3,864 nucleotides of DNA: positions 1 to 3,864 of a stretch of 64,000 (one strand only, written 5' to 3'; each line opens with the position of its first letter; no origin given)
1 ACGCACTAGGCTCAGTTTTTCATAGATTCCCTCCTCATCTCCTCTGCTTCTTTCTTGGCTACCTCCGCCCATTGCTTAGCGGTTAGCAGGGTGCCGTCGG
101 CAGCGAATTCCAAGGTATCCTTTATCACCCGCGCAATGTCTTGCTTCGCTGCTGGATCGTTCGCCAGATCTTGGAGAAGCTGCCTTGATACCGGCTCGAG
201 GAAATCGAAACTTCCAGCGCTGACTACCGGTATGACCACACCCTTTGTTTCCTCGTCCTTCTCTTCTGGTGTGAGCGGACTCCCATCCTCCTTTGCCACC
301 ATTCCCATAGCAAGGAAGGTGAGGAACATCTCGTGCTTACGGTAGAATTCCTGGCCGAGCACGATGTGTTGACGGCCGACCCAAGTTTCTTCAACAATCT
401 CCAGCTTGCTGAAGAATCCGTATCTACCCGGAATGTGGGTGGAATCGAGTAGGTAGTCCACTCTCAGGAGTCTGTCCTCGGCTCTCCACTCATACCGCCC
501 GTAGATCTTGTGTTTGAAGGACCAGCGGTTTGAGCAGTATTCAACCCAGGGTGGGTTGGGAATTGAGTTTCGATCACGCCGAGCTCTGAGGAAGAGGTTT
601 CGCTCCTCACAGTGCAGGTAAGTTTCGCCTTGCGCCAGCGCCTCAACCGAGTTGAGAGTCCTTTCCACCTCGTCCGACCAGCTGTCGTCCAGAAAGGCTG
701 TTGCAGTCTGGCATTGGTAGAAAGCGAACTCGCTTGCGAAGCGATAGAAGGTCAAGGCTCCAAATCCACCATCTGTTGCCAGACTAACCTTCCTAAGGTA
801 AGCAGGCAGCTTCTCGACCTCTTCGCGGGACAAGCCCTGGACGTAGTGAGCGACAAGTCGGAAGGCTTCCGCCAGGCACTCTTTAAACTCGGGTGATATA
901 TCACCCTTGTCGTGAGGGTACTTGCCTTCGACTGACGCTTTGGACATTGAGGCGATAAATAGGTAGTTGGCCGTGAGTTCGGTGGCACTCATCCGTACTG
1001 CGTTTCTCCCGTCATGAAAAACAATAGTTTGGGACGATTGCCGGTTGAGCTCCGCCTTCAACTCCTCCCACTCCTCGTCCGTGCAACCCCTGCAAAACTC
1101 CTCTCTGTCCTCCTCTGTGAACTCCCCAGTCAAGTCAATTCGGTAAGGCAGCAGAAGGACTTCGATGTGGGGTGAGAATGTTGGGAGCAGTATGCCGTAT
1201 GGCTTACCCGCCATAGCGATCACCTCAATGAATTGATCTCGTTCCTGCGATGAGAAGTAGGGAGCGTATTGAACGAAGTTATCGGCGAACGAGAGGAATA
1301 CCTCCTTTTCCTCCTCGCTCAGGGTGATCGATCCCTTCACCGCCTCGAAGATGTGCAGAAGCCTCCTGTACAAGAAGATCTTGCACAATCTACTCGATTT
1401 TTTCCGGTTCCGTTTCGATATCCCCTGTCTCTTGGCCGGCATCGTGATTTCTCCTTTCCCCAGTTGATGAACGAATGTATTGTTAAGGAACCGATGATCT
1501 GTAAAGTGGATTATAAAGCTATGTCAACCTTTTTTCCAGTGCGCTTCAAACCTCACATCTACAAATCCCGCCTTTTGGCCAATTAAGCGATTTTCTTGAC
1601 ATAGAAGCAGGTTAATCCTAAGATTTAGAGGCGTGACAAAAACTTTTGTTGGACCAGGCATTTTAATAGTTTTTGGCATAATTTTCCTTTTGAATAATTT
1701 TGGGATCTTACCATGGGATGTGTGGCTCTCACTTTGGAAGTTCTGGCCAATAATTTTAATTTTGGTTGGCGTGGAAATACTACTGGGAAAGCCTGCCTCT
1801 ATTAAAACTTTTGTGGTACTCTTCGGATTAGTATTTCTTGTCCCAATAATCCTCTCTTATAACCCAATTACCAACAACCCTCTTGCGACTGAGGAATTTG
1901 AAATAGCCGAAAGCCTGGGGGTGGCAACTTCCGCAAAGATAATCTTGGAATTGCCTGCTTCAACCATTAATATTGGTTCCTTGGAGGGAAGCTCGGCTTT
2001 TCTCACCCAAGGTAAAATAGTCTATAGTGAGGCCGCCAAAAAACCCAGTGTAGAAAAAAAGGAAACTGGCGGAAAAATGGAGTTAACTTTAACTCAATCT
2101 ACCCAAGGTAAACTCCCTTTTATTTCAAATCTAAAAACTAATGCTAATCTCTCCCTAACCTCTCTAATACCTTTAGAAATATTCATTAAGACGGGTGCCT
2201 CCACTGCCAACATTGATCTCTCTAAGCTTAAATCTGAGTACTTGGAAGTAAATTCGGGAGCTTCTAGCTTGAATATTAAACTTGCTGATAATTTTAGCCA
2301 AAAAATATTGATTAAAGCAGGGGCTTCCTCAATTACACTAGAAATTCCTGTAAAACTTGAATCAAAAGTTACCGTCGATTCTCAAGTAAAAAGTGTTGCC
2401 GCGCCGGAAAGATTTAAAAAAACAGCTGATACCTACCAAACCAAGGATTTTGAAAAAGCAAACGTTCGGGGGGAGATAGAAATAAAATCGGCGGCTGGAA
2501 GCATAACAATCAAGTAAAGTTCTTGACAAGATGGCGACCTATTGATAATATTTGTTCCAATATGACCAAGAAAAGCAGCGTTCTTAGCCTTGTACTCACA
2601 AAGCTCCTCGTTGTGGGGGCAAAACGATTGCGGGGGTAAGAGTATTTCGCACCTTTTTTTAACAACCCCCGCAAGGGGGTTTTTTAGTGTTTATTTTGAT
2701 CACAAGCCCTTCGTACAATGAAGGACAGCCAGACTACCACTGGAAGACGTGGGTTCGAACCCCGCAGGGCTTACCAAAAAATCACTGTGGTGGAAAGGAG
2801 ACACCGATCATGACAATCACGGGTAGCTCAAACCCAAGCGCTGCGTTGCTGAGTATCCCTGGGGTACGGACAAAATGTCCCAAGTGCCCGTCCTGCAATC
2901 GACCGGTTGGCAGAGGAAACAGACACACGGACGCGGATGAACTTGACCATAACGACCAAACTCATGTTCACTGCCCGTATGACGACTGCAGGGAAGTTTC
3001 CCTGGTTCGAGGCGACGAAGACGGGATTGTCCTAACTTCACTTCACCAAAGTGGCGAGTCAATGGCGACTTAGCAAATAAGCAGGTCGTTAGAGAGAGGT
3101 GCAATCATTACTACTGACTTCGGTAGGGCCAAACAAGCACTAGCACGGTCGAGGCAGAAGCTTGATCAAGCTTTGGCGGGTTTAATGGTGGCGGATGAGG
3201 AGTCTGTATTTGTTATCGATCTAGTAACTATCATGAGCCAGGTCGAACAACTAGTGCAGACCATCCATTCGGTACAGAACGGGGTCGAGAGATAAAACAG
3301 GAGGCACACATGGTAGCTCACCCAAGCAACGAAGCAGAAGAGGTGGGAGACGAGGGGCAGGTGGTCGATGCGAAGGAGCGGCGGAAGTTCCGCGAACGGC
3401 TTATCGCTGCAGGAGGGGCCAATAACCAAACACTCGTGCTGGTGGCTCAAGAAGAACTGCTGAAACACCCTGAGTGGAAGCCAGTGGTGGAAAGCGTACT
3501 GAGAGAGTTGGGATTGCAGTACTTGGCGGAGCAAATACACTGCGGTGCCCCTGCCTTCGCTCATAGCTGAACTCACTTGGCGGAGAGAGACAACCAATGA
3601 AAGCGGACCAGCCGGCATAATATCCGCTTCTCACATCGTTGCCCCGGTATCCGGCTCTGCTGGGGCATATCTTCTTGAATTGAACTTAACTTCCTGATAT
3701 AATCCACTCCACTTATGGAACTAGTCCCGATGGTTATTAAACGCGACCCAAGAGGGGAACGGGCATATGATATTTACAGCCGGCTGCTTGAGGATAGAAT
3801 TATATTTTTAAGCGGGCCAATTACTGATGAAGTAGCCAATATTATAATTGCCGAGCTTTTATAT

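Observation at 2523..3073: Island B: promoter, alternative-hairpin RNA switch, tRNA-like 3' fragment and a zinc-ribbon mini-protein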

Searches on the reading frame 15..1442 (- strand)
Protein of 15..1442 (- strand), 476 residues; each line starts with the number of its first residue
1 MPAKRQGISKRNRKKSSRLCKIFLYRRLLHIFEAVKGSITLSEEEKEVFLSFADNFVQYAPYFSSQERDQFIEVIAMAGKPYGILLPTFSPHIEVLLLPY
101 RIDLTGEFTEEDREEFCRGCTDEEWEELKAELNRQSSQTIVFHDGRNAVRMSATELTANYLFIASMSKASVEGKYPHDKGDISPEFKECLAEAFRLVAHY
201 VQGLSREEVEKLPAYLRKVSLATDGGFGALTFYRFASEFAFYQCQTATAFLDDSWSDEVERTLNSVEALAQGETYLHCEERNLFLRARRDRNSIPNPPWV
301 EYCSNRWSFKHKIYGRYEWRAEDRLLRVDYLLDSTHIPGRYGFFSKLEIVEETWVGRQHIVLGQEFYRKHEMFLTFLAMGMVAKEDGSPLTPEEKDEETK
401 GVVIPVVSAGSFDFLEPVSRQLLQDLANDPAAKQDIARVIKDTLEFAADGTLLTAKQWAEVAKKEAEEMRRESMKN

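Call 10: search_protein_families(library=pfam, proteins=[window:15-1442:-], max_evalue=1)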
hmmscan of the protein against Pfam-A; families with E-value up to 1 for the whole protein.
window:15-1442:- (476 aa): 0 families

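Call 11: search_protein_families(library=phrogs, proteins=[window:15-1442:-], max_evalue=1)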
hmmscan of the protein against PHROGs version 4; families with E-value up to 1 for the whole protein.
window:15-1442:- (476 aa): 1 family
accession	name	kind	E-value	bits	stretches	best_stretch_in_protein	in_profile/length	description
phrog_17767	-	unknown function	0.027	15.2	1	390-457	145-211/247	-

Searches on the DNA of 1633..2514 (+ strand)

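Call 43: search_rna_families(sources=[L001, L002, L003, L004, L005, L006, L007, L008, L009, L010, L013, L014, L015, L023], threshold=gathering)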
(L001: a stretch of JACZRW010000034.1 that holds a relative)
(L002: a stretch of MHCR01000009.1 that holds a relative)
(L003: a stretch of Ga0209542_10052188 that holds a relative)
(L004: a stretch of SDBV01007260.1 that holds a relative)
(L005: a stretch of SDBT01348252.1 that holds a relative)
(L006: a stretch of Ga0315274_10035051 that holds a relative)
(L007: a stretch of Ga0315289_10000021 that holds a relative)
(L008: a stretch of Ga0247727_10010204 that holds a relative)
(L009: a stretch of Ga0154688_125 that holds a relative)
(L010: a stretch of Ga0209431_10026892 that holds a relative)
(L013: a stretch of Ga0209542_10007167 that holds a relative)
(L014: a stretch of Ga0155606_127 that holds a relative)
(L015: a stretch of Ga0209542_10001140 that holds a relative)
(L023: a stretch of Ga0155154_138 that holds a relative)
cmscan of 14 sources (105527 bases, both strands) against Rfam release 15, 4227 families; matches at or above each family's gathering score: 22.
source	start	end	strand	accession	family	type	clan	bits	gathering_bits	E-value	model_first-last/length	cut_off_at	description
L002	6687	6760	+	RF00005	tRNA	Gene; tRNA;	CL00001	73.4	29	6e-14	1-71/71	no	tRNA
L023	8131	8204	+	RF00005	tRNA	Gene; tRNA;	CL00001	73.4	29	6e-14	1-71/71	no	tRNA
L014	3291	3363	+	RF00005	tRNA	Gene; tRNA;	CL00001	72.7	29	9e-14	1-71/71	no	tRNA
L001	8246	8319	+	RF00005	tRNA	Gene; tRNA;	CL00001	71.5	29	2e-13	1-71/71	no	tRNA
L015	7194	7268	+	RF00005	tRNA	Gene; tRNA;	CL00001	69.8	29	5.8e-13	1-71/71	no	tRNA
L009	7323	7396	+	RF00005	tRNA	Gene; tRNA;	CL00001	68.8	29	1.1e-12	1-71/71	no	tRNA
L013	7187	7261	+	RF00005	tRNA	Gene; tRNA;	CL00001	68.4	29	1.4e-12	1-71/71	no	tRNA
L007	7436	7509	+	RF00005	tRNA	Gene; tRNA;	CL00001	67.9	29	2e-12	1-71/71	no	tRNA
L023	773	843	-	RF00005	tRNA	Gene; tRNA;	CL00001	67.8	29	2.1e-12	1-71/71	no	tRNA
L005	1443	1512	+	RF00005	tRNA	Gene; tRNA;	CL00001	64.6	29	1.6e-11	1-71/71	no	tRNA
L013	46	127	+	RF00005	tRNA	Gene; tRNA;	CL00001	59.6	29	3.8e-10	1-71/71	no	tRNA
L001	3535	3618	+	RF00005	tRNA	Gene; tRNA;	CL00001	58.7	29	6.9e-10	1-71/71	no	tRNA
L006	1295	1376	+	RF00005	tRNA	Gene; tRNA;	CL00001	56.4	29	2.8e-09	1-71/71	no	tRNA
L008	2708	2790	+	RF00005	tRNA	Gene; tRNA;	CL00001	55.3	29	5.6e-09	1-71/71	no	tRNA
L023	6206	6280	+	RF00005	tRNA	Gene; tRNA;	CL00001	55.3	29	5.6e-09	1-71/71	no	tRNA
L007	790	871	+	RF00005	tRNA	Gene; tRNA;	CL00001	53.4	29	1.9e-08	1-71/71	no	tRNA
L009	3151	3232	+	RF00005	tRNA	Gene; tRNA;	CL00001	53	29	2.4e-08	1-71/71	no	tRNA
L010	2460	2526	+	RF00005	tRNA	Gene; tRNA;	CL00001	52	29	4.6e-08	1-71/71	no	tRNA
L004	6379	6460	+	RF00005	tRNA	Gene; tRNA;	CL00001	51.3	29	7.3e-08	1-71/71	no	tRNA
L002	5415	5498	+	RF00005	tRNA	Gene; tRNA;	CL00001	49.4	29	2.4e-07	1-71/71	no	tRNA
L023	6877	6960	+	RF00005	tRNA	Gene; tRNA;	CL00001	45.8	29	2.3e-06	1-71/71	no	tRNA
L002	4746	4820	+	RF00005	tRNA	Gene; tRNA;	CL00001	45.7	29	2.5e-06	1-71/71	no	tRNA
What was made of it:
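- The elements show a graded series of decay, and module tRNAs score 45-65 bits against 68-75 for host tRNAs (call 43).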

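Call 85: search_rna_families(source=L007, start=5889, end=6460, threshold=evalue, max_evalue=10, show_alignments=2)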
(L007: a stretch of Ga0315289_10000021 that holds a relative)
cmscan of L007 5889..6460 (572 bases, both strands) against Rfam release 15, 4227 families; matches with E-value up to 10: 7.
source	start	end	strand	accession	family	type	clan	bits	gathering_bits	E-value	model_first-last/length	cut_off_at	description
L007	6068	6174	-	RF01479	rli48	Gene; sRNA;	-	21.4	100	0.26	1-149/149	no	Listeria sRNA rli48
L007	6154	6206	-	RF04351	Plastid-psbl-rps4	Cis-reg;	-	18.4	68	0.37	1-53/53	no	Plastid-psbl-rps4 3UTR RNA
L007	6137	6238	+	RF04321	tmRNA_permuted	Gene;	-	16.4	47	0.33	36-95/213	no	permuted transfer-messenger RNA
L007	5975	6083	+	RF02132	HOXB13-AS1_1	Gene; lncRNA;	-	13.8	60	1.7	1-136/136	no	HOXB13 antisense RNA 1 conserved region 1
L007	6182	6241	+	RF01850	beta_tmRNA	Gene;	CL00001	13.7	84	0.039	86-149/331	no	Betaproteobacteria transfer-messenger RNA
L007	6053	6066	-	RF01370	CRISPR-DR57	Gene; CRISPR;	-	13.5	39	7.7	8-21/37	no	CRISPR RNA direct repeat element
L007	6147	6242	+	RF01043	MIR1023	Gene; miRNA;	-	13.4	90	4.5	38-130/165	no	MIR1023 microRNA precursor family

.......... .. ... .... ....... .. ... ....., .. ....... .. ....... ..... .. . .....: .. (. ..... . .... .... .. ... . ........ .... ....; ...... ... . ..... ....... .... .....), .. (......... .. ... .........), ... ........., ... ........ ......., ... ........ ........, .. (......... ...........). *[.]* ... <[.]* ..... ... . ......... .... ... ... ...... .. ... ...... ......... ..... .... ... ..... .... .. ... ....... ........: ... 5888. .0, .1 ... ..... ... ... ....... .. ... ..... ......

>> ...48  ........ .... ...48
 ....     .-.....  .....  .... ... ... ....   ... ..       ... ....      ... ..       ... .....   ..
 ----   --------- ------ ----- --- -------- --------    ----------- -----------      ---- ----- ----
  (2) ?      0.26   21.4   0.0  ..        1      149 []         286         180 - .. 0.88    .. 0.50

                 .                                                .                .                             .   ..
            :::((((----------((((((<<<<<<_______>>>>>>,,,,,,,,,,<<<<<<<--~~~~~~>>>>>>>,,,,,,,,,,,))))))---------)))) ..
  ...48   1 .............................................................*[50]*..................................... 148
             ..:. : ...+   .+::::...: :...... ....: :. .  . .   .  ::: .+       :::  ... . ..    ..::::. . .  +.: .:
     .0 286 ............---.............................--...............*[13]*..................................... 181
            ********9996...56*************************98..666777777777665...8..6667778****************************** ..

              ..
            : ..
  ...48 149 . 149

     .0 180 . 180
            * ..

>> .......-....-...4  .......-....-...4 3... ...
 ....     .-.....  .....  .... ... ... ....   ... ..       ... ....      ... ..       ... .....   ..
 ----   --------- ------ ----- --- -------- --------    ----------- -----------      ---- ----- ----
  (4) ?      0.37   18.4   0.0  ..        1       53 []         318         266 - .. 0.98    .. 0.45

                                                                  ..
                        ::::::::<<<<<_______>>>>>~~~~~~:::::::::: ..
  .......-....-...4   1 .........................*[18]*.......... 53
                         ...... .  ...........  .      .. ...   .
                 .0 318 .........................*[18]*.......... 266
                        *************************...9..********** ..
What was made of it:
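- On tmRNA: Only chance-level partial matches to permuted-tmRNA models were seen in L007 (call 85).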

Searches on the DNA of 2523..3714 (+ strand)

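Call 51: search_dna_similar(query=window:2523-3714:+, collection=phages, mode=distant, max_evalue=0.001)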
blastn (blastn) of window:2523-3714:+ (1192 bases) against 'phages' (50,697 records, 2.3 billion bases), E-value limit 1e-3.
No match.
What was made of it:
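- There is no similarity to phage records (call 51).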

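Call 86: search_rna_families(source=L032, start=3634, end=4826, threshold=evalue, max_evalue=10, show_alignments=2)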
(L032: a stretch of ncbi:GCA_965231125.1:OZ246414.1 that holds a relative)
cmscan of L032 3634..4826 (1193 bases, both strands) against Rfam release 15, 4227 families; matches with E-value up to 10: 5.
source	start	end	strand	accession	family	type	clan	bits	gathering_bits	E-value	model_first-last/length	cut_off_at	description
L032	3756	3800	-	RF00032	Histone3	Cis-reg;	-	21.5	34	0.004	1-46/46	no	Histone 3' UTR stem-loop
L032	3732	3799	+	RF02438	SpF51_sRNA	Gene; sRNA;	-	20.7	50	0.62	1-45/45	no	Streptococcus sRNA SpF51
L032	3910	3973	+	RF01625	ceN28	Gene; snRNA; snoRNA; CD-box;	-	15.5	70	5.3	1-88/88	no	Caenorhabditis snoRNA ceN28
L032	4713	4745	+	RF00992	mir-593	Gene; miRNA;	-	14.6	100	9.5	1-100/100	no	mir-593 microRNA precursor family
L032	4416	4489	+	RF02186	ST7-OT3_4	Gene; lncRNA;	-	13.8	80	1.7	1-73/73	no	ST7 overlapping transcript 3 conserved region 4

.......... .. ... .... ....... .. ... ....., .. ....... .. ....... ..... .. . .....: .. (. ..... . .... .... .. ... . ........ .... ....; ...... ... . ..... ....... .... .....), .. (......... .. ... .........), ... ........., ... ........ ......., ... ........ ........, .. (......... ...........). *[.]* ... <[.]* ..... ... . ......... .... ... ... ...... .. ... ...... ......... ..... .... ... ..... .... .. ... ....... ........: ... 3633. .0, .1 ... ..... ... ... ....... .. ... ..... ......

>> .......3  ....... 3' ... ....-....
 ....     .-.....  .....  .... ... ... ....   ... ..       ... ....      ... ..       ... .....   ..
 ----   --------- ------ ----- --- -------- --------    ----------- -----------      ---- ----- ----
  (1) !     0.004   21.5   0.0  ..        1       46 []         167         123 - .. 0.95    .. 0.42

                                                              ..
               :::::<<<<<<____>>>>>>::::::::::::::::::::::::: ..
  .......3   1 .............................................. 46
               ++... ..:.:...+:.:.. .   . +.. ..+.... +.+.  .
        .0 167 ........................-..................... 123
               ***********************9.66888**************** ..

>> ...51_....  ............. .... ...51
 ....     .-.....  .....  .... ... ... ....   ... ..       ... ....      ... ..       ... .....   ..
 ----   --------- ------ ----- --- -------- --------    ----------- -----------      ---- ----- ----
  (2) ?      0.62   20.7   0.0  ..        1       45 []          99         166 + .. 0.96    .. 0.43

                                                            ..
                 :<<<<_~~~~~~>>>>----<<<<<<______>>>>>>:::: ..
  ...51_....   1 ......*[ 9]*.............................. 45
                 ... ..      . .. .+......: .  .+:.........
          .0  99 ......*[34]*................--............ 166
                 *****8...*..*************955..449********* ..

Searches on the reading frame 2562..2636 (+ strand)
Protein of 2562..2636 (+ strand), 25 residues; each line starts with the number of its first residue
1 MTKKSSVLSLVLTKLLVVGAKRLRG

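Call 49: search_protein_families(library=pfam, proteins=[window:2562-2636:+], max_evalue=10)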
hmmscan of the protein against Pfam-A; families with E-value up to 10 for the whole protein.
seq(25 aa): 0 families
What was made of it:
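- The peptide has charged residues mid-sequence and matches no known family (call 49).
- Tried and rejected: Leader peptide against Pfam leader families: no hit (call 49).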

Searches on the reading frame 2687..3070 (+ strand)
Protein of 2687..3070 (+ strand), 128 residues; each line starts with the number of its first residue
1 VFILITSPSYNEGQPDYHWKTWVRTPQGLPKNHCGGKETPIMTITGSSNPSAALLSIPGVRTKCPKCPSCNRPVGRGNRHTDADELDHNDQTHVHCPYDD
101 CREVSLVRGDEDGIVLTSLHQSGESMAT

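Call 10: search_protein_families(library=pfam, proteins=[window:2687-3070:+], max_evalue=1)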
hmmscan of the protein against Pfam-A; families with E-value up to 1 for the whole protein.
window:2687-3070:+ (128 aa): 2 families
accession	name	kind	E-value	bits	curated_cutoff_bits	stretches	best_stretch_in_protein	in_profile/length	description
PF16919.11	PknG_rubred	-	0.0026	18.1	28.5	1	47-84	19-56/74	Protein kinase G rubredoxin domain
PF17337.7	Gal_GalNac_35kD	-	0.29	11.2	25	1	78-124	42-89/225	Galactose-inhibitable lectin 35 kDa subunit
